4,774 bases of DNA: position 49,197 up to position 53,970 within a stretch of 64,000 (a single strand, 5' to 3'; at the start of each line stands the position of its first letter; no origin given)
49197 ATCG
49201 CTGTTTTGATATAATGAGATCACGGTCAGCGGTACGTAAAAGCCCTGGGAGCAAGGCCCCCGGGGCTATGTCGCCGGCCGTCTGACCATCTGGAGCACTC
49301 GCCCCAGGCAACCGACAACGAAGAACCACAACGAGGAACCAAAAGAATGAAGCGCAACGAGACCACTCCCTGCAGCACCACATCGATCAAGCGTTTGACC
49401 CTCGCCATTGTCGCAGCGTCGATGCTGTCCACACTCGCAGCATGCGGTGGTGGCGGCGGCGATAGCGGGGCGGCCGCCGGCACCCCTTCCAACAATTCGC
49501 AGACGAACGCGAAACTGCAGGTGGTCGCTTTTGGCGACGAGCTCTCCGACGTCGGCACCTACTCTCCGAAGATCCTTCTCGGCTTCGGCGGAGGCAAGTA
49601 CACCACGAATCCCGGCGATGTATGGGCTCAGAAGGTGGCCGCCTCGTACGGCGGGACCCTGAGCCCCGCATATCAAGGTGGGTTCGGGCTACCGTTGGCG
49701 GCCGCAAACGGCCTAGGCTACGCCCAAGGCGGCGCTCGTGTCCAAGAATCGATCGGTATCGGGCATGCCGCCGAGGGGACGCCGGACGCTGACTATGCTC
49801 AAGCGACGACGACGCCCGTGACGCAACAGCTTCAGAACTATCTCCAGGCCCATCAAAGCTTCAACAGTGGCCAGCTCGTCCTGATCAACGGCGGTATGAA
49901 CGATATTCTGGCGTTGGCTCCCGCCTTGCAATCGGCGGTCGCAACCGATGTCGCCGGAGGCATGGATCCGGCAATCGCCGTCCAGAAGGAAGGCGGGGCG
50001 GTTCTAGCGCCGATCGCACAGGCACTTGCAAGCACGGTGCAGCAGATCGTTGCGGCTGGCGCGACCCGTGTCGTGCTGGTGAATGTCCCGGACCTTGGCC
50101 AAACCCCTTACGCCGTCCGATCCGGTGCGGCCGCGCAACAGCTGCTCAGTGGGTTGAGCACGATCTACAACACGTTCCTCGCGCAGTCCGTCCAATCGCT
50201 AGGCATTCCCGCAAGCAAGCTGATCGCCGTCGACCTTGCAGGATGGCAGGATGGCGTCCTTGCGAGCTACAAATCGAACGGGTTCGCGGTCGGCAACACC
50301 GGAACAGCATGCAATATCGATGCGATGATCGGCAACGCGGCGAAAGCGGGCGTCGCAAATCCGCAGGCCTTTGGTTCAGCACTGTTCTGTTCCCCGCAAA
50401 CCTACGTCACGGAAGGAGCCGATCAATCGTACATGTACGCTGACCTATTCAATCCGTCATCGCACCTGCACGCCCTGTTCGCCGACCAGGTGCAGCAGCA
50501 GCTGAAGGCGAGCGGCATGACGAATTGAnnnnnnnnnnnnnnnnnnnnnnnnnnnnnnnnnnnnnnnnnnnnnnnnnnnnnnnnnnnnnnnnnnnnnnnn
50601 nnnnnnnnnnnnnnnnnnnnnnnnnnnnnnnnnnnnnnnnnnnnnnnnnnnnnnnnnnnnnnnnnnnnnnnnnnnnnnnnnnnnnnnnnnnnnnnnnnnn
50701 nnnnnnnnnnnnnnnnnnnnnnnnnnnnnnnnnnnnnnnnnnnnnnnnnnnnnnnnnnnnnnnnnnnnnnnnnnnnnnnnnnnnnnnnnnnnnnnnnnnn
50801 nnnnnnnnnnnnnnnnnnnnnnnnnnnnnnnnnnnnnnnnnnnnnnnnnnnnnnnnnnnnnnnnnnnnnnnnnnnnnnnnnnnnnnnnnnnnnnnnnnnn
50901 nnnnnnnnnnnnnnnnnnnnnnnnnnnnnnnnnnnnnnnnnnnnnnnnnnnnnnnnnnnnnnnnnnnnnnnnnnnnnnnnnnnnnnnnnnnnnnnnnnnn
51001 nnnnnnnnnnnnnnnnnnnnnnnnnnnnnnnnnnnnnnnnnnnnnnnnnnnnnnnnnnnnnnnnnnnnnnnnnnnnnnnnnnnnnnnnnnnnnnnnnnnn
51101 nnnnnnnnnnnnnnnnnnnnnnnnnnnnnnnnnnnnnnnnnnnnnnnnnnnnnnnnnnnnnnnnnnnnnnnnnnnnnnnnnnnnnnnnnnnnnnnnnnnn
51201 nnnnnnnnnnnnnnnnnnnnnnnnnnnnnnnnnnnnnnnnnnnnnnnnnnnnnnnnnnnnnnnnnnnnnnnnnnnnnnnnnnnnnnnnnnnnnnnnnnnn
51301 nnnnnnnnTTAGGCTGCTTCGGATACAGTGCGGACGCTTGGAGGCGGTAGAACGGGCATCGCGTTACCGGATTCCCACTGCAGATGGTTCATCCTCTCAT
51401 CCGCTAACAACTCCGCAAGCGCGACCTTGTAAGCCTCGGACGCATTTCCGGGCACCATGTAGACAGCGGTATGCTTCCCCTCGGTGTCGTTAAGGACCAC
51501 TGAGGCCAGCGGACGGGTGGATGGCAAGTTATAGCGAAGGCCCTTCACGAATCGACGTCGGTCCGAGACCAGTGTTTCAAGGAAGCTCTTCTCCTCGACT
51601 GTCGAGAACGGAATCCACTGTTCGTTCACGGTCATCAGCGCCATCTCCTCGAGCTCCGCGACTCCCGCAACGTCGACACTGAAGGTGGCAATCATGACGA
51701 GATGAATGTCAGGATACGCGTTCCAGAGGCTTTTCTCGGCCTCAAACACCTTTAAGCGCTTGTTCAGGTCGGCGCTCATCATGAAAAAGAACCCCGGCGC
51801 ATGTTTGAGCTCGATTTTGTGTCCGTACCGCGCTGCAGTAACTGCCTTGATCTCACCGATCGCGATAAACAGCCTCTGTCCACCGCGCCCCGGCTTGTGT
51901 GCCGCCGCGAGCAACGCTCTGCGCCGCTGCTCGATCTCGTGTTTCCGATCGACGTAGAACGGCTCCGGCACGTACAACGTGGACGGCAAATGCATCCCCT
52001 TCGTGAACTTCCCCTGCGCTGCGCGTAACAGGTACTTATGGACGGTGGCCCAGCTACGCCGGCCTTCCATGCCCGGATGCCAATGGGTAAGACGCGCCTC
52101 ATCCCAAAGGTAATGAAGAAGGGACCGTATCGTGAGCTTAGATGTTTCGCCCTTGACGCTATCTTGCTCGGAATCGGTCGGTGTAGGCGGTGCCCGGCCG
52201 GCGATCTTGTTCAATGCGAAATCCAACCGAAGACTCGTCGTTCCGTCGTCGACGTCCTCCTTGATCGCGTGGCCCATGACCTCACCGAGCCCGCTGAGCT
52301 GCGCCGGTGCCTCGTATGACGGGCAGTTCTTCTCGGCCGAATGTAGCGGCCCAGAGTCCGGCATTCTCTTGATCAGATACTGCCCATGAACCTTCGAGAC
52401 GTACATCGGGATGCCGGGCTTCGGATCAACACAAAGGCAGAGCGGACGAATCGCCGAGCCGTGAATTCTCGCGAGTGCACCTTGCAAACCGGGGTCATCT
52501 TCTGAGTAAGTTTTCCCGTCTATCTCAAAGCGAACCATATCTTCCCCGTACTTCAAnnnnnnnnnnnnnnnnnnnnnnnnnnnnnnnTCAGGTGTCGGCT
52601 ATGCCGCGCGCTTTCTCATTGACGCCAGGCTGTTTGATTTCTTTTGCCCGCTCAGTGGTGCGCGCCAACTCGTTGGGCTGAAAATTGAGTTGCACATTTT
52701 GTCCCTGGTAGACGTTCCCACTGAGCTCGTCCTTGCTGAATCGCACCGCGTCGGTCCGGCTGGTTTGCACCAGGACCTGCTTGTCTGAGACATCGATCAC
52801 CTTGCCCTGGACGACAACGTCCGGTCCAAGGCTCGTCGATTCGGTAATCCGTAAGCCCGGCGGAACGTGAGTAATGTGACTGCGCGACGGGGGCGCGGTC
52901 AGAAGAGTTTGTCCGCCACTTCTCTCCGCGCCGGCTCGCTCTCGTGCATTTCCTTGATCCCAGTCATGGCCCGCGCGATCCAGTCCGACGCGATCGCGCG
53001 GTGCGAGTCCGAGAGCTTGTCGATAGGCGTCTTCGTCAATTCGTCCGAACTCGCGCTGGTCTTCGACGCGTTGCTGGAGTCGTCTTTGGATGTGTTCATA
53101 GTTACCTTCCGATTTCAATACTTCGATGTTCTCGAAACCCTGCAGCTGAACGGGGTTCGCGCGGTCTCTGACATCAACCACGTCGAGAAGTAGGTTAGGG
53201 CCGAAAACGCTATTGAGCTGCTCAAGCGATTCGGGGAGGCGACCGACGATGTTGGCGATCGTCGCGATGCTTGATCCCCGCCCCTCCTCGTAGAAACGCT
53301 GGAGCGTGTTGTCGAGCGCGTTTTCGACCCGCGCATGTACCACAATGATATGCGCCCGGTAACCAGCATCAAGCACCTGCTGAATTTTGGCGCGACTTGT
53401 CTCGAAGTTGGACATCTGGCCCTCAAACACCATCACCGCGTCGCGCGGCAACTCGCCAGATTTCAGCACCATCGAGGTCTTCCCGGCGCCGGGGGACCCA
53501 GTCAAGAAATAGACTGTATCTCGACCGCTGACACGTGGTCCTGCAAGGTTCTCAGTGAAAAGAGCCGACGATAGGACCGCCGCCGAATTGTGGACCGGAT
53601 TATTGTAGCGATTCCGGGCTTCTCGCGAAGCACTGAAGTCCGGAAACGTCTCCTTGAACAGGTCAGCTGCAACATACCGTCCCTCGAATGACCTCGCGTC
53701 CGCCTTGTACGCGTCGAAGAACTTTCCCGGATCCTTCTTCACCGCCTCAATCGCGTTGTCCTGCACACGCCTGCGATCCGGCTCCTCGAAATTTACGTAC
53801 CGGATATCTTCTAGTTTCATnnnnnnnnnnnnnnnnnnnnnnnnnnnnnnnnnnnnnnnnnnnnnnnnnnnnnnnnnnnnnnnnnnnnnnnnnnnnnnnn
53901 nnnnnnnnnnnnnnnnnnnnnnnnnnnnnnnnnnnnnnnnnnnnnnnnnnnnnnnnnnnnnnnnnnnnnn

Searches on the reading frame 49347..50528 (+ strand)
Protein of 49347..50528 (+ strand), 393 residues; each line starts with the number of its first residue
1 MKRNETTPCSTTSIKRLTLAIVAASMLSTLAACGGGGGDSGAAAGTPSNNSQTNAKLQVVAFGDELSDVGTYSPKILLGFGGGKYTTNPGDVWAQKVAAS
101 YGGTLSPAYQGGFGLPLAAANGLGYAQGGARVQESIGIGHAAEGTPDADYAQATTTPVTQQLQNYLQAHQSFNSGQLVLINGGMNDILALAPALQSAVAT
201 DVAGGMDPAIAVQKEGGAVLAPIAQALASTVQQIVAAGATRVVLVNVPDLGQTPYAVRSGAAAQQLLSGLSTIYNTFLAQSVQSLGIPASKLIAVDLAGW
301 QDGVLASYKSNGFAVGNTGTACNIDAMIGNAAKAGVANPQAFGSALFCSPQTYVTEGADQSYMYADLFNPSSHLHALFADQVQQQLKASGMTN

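Call 99: search_protein_families(library=pfam, proteins=[window:49347-50528:+], max_evalue=0.0001)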
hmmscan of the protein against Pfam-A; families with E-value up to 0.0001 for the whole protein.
window:49347-50528:+ (393 aa): 1 family
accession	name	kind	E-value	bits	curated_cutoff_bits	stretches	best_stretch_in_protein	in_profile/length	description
PF00657.28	Lipase_GDSL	-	3.9e-08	34.1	23.6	1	59-297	1-173/208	GDSL-like Lipase/Acylhydrolase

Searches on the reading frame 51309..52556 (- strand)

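Call 99: search_protein_families(library=pfam, proteins=[window:51309-52556:-], max_evalue=0.0001)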
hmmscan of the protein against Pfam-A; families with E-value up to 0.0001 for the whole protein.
window:51309-52556:- (415 aa): 1 family
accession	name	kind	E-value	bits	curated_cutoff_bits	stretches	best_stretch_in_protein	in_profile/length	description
PF06666.16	DUF1173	-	4.5e-130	434.4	25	1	10-395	1-384/386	Protein of unknown function (DUF1173)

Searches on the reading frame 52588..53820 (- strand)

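Call 99: search_protein_families(library=pfam, proteins=[window:52588-53820:-], max_evalue=0.0001)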
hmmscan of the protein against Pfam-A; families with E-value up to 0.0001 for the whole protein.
window:52588-53820:- (410 aa): 1 family
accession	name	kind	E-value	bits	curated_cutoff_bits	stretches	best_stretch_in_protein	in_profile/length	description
PF06414.18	Zeta_toxin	-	1.6e-11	44.4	22.3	1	130-222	98-189/199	Zeta toxin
